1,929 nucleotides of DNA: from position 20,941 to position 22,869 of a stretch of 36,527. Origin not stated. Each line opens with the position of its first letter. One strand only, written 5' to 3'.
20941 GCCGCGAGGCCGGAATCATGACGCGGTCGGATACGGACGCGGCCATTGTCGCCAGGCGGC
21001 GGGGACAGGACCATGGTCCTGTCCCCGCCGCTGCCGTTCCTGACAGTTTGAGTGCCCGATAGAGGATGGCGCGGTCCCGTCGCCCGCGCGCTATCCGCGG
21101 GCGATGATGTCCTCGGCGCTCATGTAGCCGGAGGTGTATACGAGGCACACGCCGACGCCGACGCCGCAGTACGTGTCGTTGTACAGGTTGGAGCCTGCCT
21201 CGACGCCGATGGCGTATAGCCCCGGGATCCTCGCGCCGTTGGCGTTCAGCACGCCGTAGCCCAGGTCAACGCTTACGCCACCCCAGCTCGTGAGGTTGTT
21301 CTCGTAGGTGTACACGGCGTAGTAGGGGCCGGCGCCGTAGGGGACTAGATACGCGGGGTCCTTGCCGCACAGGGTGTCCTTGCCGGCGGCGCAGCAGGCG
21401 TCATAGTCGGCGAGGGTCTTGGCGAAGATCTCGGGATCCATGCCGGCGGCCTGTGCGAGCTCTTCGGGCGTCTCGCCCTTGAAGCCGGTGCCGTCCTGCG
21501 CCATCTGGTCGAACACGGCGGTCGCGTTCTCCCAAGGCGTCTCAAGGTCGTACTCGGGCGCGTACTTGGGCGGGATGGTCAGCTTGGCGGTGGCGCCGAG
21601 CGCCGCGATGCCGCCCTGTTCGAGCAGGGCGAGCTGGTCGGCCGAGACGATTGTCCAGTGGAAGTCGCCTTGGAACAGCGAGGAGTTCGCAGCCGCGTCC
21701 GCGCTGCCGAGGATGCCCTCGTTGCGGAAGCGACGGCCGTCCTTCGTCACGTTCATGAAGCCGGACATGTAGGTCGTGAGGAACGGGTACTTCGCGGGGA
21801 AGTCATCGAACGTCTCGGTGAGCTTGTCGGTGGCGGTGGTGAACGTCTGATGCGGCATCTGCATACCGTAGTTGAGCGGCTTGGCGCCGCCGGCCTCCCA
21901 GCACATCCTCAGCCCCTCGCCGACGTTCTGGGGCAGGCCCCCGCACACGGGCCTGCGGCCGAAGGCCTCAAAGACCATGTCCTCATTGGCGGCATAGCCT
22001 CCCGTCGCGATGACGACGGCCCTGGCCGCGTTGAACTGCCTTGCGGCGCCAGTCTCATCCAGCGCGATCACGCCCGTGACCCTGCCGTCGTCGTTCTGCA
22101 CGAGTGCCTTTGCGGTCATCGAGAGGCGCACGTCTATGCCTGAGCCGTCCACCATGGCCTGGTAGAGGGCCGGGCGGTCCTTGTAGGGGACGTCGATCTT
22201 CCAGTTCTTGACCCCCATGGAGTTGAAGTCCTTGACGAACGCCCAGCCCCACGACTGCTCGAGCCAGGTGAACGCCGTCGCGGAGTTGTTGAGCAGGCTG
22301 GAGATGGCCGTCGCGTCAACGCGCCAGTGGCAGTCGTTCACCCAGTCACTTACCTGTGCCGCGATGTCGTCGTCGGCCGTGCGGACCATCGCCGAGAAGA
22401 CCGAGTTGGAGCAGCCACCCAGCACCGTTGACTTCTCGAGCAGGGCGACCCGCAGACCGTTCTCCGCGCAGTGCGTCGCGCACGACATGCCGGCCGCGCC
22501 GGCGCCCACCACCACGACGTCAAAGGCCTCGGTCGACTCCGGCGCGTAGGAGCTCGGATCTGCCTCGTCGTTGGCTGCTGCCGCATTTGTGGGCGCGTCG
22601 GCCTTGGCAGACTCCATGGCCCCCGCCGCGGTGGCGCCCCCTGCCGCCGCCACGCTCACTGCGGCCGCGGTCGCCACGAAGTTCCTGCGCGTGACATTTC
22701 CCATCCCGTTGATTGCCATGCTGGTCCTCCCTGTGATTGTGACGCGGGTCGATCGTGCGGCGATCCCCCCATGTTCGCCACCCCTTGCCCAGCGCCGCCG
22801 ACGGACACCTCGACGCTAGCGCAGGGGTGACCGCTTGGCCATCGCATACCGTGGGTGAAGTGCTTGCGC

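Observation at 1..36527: Nine Tat-signal flavoprotein reductases interleaved with six membrane-embedded LuxR regulators: a modular sensor-reductase cassette array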

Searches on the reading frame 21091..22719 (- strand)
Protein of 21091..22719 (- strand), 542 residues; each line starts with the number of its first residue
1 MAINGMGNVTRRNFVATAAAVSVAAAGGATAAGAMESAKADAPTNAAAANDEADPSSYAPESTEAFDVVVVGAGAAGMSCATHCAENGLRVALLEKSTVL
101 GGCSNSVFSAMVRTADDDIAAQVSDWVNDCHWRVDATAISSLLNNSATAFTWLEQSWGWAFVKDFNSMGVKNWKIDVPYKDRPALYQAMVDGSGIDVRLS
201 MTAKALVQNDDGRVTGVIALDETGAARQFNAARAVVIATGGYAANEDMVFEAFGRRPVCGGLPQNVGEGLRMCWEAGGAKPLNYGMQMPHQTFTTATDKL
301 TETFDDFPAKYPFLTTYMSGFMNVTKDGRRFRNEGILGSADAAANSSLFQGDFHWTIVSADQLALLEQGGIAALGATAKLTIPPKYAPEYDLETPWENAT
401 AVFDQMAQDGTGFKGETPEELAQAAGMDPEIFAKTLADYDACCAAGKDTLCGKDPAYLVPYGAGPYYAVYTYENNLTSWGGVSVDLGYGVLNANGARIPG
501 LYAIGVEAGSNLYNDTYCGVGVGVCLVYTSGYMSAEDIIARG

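Call 5: search_protein_families(library=pfam, proteins=[window:21091-22719:-], max_evalue=0.01)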
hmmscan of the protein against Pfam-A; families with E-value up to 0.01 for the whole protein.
window:21091-22719:- (542 aa): 13 families
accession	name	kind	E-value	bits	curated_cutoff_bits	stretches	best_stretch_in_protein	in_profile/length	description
PF00890.30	FAD_binding_2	-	2.6e-42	145.9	20.4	1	67-510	1-401/414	FAD binding domain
PF01266.30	DAO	-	1.5e-13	51.5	27.9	1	67-127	1-64/353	FAD dependent oxidoreductase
PF12831.13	FAD_oxidored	-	1.9e-12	47.6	27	1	67-240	1-145/416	FAD dependent oxidoreductase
PF13450.12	NAD_binding_8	-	6.4e-10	39.6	21.9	1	70-106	1-37/68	NAD(P)-binding Rossmann-like domain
PF07992.20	Pyr_redox_2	-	8.8e-10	38.9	26.1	1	66-132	1-69/291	Pyridine nucleotide-disulphide oxidoreductase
PF01946.23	Thi4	-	3.8e-08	33.3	26.2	1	66-112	18-68/235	Thi4 family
PF03486.20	HI0933_like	-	8.6e-08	32.4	50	1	67-101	2-36/244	HI0933-like protein Rossmann domain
PF01134.28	GIDA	-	1.3e-07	31.5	22.1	1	67-144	1-78/391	Glucose inhibited division protein A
PF00070.33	Pyr_redox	-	6.1e-05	23.9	22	0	68-100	2-34/82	Pyridine nucleotide-disulphide oxidoreductase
PF13738.12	Pyr_redox_3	-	6.8e-05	22.7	30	1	69-99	1-32/305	Pyridine nucleotide-disulphide oxidoreductase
PF05834.18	Lycopene_cycl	-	9.9e-05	22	23.4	1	67-110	1-46/380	Lycopene cyclase protein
PF01593.30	Amino_oxidase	-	0.0011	18.7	19.8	0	76-107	2-33/443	Flavin containing amine oxidoreductase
PF01494.25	FAD_binding_3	-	0.0045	16.7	22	1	67-97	3-33/349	FAD binding domain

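Call 18: search_protein_families(library=ncbifam, proteins=[window:21091-22719:-], max_evalue=0.001)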
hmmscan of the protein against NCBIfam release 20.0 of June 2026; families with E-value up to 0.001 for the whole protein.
window:21091-22719:- (542 aa): 93 families (the best 25 are shown)
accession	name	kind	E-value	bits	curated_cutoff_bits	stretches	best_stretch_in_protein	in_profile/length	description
NF053717.1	VnlPnlRedVprA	equivalog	1.2e-50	172.8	600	1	63-537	4-477/481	vinyl phenol reductase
TIGR01813.1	flavo_cyto_c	subfamily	2.9e-32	112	285.45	2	67-334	1-275/444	flavocytochrome c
NF004789.0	PRK06134.1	subfamily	1.1e-31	110.1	747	3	191-334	228-370/581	FAD-dependent oxidoreductase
NF006130.0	PRK08274.1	equivalog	5.1e-29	101.4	369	2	63-335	3-280/467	FAD-dependent tricarballylate dehydrogenase TcuA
NF009477.0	PRK12843.1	equivalog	4.4e-27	94.8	758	3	61-105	12-56/578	FAD-dependent oxidoreductase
NF005511.0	PRK07121.1-4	equivalog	7.5e-26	90.7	466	3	413-508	409-511/553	FAD-binding protein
NF005064.0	PRK06481.1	equivalog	9.4e-25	87.3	542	2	21-251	17-259/506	flavocytochrome c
NF009476.0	PRK12839.1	equivalog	1.1e-24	86.5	940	3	190-334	224-368/572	FAD-dependent oxidoreductase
NF005882.1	PRK07843.1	equivalog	1.1e-23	83.5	788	3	66-104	2-40/547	3-oxosteroid 1-dehydrogenase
NF009478.0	PRK12844.1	equivalog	4.8e-23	81.3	789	3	404-539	400-549/559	3-ketosteroid-delta-1-dehydrogenase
NF053677.1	Desat2ChcC2Cyan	equivalog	7.9e-23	80.6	900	2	192-540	215-553/558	4-oxocyclohex-2-ene-1-carboxylate 5-dehydrogenase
NF053676.1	4oxCHCAChcC1Cy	equivalog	1.3e-20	73.4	1000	2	196-539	201-527/528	4-oxocyclohexanecarboxylate 2-dehydrogenase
NF005510.0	PRK07121.1-3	subfamily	3e-20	72.5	481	3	188-376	188-360/492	FAD-binding protein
NF009473.0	PRK12835.1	subfamily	1.4e-19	70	837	3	408-540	423-568/585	FAD-binding protein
NF009479.0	PRK12845.1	equivalog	2.1e-18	66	793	3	405-538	416-563/566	3-ketosteroid-delta-1-dehydrogenase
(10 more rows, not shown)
